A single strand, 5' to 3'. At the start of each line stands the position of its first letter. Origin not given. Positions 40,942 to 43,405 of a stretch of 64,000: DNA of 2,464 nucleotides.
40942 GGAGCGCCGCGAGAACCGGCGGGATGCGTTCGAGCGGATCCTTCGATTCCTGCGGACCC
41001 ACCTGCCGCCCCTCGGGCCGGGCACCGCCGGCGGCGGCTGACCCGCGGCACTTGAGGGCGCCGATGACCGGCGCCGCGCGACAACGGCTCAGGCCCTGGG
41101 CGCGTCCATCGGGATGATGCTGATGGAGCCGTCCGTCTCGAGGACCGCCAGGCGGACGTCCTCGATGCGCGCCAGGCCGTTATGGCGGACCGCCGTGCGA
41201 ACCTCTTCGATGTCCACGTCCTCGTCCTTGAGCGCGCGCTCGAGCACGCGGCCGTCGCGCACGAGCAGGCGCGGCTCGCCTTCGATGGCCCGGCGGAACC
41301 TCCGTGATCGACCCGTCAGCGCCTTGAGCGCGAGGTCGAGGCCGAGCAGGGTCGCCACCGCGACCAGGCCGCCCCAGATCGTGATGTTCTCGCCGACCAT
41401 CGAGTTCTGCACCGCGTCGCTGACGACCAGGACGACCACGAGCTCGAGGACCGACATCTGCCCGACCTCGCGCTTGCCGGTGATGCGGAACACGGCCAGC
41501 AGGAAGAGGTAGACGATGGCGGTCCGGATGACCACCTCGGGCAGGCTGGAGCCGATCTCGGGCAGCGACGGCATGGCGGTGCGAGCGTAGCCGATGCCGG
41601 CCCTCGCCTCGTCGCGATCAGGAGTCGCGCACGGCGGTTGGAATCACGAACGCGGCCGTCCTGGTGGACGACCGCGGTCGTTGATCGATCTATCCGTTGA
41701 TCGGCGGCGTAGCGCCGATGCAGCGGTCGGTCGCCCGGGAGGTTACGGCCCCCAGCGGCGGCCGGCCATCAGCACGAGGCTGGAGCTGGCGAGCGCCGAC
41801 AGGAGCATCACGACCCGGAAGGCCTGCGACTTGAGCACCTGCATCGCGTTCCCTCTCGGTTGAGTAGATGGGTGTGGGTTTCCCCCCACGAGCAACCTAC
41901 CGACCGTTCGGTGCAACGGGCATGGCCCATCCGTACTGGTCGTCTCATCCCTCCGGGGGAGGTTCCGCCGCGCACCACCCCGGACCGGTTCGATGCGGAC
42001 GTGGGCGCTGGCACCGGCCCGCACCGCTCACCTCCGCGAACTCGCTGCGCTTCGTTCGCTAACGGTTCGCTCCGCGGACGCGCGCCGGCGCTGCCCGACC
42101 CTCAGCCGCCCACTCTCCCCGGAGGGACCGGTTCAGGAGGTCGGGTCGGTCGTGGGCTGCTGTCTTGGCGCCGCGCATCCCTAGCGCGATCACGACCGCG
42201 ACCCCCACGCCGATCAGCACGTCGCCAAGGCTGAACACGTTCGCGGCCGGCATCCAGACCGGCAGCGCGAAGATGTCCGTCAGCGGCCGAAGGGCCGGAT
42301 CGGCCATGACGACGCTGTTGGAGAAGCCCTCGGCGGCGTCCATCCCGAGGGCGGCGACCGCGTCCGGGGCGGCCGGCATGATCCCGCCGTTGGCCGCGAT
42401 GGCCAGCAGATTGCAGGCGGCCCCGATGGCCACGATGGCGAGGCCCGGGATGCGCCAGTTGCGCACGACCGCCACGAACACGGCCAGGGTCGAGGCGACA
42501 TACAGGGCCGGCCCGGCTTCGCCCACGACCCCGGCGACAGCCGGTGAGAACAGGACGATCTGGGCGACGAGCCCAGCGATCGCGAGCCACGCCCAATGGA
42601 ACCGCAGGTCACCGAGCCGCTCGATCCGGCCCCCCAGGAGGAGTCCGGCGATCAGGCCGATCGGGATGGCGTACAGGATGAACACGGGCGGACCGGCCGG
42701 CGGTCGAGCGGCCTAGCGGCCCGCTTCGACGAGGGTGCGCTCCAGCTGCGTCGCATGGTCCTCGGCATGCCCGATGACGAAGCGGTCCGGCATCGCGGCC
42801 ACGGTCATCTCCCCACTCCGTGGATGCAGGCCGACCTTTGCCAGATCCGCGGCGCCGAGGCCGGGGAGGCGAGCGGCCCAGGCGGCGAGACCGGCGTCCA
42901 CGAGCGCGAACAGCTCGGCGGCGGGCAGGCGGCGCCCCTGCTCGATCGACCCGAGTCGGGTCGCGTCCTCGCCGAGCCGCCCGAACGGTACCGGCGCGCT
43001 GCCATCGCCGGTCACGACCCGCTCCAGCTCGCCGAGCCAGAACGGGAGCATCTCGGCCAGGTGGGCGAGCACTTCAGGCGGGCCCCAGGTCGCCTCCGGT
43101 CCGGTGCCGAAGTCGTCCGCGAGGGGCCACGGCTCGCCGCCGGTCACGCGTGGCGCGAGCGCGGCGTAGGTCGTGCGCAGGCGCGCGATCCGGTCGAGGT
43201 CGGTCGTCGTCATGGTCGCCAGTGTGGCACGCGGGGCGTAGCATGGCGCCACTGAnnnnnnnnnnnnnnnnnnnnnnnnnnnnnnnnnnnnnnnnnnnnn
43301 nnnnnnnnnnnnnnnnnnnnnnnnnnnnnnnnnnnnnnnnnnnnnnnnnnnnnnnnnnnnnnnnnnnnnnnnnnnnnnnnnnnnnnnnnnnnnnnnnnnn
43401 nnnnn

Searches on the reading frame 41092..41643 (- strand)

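Call 23: search_protein_families(library=pfam, proteins=[window:41092-41643:-], max_evalue=0.001)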
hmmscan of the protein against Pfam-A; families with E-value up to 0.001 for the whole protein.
window:41092-41643:- (184 aa): 1 family
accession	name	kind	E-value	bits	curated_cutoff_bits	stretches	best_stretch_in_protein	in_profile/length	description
PF04239.17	DUF421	-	6.4e-17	61.7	23.6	1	112-181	2-71/129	YetF C-terminal domain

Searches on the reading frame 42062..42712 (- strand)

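Call 23: search_protein_families(library=pfam, proteins=[window:42062-42712:-], max_evalue=0.001)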
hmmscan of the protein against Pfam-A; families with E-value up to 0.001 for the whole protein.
window:42062-42712:- (217 aa): 1 family
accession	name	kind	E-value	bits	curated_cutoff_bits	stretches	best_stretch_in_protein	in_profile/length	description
PF17248.7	DUF5317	-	5e-27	95.2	25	1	36-175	2-150/151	Family of unknown function (DUF5317)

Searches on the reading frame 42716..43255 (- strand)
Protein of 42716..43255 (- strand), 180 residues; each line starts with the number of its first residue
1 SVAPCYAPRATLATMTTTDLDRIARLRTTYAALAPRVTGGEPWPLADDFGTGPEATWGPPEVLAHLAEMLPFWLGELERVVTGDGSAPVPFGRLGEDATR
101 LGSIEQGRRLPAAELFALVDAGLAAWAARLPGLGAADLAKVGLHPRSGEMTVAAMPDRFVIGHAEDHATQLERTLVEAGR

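Call 23: search_protein_families(library=pfam, proteins=[window:42716-43255:-], max_evalue=0.001)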
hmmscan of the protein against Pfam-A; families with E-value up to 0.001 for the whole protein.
window:42716-43255:- (180 aa): 1 family
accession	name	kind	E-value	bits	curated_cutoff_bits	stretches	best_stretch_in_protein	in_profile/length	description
PF12867.12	DinB_2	-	3.3e-08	34.5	24.8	1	12-170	13-127/128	DinB superfamily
